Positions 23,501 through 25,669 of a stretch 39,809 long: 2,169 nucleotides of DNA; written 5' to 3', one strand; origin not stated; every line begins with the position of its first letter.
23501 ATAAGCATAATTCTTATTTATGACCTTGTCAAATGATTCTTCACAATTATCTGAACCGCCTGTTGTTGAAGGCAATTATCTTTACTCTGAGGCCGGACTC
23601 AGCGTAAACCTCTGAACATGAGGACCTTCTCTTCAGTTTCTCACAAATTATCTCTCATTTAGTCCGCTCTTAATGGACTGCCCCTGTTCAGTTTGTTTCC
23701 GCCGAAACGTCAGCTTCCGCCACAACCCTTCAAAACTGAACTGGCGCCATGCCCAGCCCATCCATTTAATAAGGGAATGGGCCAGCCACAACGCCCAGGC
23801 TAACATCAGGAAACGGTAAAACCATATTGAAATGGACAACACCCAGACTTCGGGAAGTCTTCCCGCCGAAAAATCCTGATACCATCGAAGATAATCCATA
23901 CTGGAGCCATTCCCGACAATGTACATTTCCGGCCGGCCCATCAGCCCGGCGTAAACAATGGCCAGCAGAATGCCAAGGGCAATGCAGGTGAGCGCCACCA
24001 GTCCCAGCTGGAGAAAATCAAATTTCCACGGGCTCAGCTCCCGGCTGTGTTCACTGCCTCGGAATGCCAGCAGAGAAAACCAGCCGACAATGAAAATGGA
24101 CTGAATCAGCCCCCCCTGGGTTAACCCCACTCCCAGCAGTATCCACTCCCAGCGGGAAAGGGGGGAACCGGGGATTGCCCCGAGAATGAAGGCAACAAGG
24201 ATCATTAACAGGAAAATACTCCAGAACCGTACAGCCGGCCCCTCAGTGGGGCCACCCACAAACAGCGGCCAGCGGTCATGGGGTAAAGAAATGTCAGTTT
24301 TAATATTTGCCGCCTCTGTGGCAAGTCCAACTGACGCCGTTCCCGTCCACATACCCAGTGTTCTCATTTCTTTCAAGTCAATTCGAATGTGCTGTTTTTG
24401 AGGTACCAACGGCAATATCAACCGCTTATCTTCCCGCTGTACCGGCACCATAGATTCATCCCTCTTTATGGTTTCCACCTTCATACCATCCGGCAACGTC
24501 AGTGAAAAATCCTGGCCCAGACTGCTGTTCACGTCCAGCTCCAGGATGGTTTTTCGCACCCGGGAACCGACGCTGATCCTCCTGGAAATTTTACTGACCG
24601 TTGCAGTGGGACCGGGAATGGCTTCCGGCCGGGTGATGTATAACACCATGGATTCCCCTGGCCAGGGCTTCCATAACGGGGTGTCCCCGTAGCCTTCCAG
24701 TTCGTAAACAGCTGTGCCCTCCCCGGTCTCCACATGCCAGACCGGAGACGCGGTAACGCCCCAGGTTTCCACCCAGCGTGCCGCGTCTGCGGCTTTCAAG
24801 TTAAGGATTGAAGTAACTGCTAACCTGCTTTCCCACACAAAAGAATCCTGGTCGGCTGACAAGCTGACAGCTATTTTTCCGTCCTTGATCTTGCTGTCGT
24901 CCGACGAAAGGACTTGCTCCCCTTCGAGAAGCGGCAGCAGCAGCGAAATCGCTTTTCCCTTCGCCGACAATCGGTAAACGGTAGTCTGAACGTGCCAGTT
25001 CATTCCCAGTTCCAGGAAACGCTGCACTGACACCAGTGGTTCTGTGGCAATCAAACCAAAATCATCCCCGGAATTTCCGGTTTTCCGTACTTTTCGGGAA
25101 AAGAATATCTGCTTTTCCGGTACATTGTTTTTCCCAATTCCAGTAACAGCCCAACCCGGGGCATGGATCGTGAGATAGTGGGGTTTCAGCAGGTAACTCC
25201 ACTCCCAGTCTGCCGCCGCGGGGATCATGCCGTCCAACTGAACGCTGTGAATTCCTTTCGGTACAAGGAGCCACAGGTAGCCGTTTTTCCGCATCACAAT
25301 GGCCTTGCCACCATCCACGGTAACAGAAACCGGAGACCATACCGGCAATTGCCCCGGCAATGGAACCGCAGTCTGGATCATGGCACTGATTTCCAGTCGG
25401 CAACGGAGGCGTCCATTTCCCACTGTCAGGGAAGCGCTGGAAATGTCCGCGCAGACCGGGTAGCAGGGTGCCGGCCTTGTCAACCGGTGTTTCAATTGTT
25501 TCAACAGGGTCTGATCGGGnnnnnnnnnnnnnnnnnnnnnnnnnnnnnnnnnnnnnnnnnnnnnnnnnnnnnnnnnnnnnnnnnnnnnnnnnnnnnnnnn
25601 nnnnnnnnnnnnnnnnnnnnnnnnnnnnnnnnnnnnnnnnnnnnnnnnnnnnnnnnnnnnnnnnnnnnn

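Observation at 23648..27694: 1348-aa internally duplicated membrane protein of unknown family next to the atypical oxidase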

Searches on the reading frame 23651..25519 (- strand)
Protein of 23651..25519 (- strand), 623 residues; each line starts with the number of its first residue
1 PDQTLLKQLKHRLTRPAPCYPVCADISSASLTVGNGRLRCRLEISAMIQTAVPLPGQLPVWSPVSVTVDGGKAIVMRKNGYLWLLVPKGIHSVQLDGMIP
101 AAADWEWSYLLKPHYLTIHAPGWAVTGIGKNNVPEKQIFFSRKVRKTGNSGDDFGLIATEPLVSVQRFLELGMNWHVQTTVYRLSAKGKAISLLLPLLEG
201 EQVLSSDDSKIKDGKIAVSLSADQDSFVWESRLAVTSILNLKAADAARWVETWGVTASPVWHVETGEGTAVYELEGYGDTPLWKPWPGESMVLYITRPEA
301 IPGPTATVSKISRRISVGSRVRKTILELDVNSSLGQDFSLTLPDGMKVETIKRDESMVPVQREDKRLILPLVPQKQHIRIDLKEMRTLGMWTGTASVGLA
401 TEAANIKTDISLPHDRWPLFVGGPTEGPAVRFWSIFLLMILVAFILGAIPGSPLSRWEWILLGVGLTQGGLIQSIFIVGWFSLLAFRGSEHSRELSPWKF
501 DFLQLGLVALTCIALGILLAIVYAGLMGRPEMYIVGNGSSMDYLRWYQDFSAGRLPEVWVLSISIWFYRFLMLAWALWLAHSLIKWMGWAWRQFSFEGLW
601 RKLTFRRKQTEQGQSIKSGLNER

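Call 69: search_protein_representatives(protein=window:23651-25519:-)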
Query: 623 residues. Proteins with E-value up to 0.001 (for the whole library): 2323; up to 1e-10: 1897; up to 1e-30: 1340. The best 150 are listed.
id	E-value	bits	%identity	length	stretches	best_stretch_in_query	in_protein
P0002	0.0e+00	1165.0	81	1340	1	1-614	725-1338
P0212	6.6e-162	556.7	43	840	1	1-605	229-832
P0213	2.1e-157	541.8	43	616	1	1-602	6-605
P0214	2.8e-148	511.6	41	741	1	1-601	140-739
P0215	1.2e-146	506.2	40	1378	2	1-612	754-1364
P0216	1.2e-145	503.0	41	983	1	3-607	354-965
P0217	4.9e-144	497.6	42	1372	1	1-603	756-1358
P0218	1.7e-142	492.5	38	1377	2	2-603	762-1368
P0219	7.0e-142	490.5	38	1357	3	2-602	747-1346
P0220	1.5e-140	486.1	41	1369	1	1-602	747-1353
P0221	7.3e-140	483.8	39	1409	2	1-613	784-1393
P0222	6.6e-139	480.7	42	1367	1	2-602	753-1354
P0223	1.2e-138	479.8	39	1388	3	1-606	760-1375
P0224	1.1e-137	476.7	39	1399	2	1-603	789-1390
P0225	9.6e-137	473.5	39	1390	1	1-617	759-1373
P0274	9.4e-118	410.8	37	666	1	2-608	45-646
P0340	2.7e-112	392.7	36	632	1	1-602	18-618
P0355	4.3e-111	388.8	34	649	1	1-608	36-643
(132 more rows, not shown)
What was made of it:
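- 2,323 clusters at 50% identity (call 69).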

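Call 72: find_encoding_contigs(protein=P0355, flank=10000, max_places=4)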
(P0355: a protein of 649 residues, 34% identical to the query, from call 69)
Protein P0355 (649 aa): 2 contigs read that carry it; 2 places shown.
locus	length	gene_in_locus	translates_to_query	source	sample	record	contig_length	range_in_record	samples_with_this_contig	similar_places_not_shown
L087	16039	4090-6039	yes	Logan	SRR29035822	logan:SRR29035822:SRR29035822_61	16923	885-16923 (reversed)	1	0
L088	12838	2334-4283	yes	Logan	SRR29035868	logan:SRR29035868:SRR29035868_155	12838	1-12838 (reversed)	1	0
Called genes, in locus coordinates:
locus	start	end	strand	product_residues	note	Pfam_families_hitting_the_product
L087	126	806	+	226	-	PF01467:CTP_transf_like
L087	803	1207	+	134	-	PF02410:RsfS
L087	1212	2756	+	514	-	PF01676:Metalloenzyme, PF06415:iPGM_N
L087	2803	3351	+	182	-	PF13588:HSDR_N_2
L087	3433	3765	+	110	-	PF05973:Gp49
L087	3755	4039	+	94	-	PF13560:HTH_31, PF01381:HTH_3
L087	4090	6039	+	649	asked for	-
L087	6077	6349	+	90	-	-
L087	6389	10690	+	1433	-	PF13646:HEAT_2 (faint), PF02985:HEAT (faint)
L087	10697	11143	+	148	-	PF00027:cNMP_binding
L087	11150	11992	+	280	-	PF17284:Spermine_synt_N (weak), PF01564:Spermine_synth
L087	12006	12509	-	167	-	PF03692:CxxCxxCC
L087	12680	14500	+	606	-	PF00672:HAMP, PF00211:Guanylate_cyc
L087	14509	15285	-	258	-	-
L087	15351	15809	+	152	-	PF04608:PgpA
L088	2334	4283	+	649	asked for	-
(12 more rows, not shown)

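Call 73: find_encoding_contigs(protein=P0274, flank=10000, max_places=4)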
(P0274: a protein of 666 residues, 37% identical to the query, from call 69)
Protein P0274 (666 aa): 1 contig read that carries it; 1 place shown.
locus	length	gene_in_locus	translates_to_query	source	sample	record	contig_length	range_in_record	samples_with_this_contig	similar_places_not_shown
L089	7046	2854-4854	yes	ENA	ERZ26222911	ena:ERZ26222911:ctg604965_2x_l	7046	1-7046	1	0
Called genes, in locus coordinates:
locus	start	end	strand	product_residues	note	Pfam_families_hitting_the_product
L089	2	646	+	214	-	?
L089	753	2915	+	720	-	-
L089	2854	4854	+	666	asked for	-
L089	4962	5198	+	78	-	-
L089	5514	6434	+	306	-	PF01145:Band_7, PF16200:Band_7_C (faint)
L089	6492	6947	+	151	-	PF01957:NfeD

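Call 76: find_homologous_proteins(query=P0274, max_evalue=1e-10)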
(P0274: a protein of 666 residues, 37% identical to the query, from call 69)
Query P0274 (666 aa): 10 proteins with E <= 1e-10 among 8000 candidates.
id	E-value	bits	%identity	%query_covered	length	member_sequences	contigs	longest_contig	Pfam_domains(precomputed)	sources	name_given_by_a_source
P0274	0.0e+0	1518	100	100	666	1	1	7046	-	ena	-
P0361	1.0e-159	551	43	94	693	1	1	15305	-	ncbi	-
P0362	7.2e-141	489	43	79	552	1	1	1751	-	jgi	jgi:hypothetical protein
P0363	1.7e-117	412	36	91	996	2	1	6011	-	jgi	jgi:hypothetical protein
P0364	2.5e-116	408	37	89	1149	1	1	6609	-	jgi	jgi:hypothetical protein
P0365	5.0e-116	407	36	89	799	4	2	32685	-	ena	-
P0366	5.5e-116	407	36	89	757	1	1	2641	-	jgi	jgi:hypothetical protein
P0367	3.4e-108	381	47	54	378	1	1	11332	-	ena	-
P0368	6.0e-108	380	35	91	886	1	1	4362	-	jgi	jgi:hypothetical protein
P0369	1.8e-93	332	33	91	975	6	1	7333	-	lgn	-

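Call 77: find_encoding_contigs(protein=P0361, flank=10000, max_places=3)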
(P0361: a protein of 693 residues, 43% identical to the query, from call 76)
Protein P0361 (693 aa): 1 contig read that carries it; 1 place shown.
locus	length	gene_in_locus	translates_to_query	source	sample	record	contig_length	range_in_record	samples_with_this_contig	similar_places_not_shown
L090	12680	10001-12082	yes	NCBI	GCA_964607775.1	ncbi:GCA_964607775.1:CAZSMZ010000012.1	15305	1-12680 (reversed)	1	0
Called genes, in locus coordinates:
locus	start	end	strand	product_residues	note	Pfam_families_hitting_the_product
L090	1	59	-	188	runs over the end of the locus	-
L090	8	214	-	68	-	-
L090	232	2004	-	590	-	PF00890:FAD_binding_2, PF01134:GIDA (faint), PF03486:HI0933_like (faint), PF07992:Pyr_redox_2 (faint), PF02910:Succ_DH_flav_C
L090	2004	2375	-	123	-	PF01127:Sdh_cyt (weak)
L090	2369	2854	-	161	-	PF01127:Sdh_cyt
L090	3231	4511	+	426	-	PF00285:Citrate_synt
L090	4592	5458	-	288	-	-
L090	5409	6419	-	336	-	-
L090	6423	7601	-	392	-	PF08495:FIST, PF10442:FIST_C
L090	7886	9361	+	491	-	-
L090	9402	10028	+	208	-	-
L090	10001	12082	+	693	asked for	-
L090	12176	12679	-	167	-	?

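Call 78: find_encoding_contigs(protein=P0365, flank=10000, max_places=3)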
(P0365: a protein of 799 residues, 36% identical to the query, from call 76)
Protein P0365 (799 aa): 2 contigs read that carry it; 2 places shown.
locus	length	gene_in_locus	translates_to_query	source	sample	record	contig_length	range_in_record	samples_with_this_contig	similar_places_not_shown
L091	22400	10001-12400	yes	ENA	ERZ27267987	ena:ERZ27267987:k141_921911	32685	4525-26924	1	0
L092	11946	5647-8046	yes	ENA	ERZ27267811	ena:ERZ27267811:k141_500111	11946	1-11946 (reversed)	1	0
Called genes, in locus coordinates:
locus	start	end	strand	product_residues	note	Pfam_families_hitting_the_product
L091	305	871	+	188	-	-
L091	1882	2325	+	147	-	-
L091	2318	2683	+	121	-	-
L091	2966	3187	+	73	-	-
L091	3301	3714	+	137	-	-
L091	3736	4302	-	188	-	-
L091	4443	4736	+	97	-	-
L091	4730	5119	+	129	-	PF05717:TnpB_IS66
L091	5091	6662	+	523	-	PF13007:LZ_Tnp_IS66, PF13005:zf-IS66 (weak), PF03050:DDE_Tnp_IS66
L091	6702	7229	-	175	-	PF13365:Trypsin_2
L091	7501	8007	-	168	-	PF00589:Phage_integrase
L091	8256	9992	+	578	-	-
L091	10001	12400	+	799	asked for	-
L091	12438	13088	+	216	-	-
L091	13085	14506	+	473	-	PF01546:Peptidase_M20, PF07687:M20_dimer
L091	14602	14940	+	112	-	PF03551:PadR, PF13601:HTH_34 (weak)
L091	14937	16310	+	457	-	-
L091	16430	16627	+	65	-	-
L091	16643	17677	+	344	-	PF00515:TPR_1 (faint), PF07719:TPR_2 (faint), PF13181:TPR_8 (faint), PF13424:TPR_12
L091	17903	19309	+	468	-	-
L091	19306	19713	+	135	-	PF00027:cNMP_binding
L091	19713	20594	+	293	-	PF05050:Methyltransf_21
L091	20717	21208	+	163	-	-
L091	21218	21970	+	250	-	PF00413:Peptidase_M10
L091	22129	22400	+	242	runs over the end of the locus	PF19583:ODP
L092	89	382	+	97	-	-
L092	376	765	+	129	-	PF05717:TnpB_IS66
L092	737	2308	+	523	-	PF13007:LZ_Tnp_IS66, PF13005:zf-IS66 (weak), PF03050:DDE_Tnp_IS66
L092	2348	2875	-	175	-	PF13365:Trypsin_2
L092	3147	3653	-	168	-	PF00589:Phage_integrase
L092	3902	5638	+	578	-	-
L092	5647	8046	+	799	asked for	-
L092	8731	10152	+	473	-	PF01546:Peptidase_M20, PF07687:M20_dimer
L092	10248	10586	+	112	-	PF03551:PadR, PF13601:HTH_34 (weak)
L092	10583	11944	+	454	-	?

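Call 86: find_encoding_contigs(protein=P0340, flank=10000, max_places=4)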
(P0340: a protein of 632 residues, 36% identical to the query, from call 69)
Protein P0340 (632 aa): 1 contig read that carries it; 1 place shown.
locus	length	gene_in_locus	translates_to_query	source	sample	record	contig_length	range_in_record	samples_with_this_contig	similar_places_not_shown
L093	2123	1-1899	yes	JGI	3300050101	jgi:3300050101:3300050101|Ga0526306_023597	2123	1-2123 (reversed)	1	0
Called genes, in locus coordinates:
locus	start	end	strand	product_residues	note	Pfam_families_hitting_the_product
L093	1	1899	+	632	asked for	?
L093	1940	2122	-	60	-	?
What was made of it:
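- Tried and rejected: P0340 is a contig-edge fragment (call 86).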

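Call 88: find_related_loci(query=P0355, collection=metagenome_contigs, flank=8000)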
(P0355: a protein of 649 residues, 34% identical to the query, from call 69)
Query P0355 (649 aa) in metagenome_contigs; peptide patterns used: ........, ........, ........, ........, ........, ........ (x = any residue, [..] = any of these).
104 stretches matched a pattern; 2 encode a relative of the query (tblastn E <= 1e-3); 2 distinct loci.
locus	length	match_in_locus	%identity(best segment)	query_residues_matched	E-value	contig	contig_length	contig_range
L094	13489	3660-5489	39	33-645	5e-136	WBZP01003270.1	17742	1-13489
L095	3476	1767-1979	51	575-645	3e-17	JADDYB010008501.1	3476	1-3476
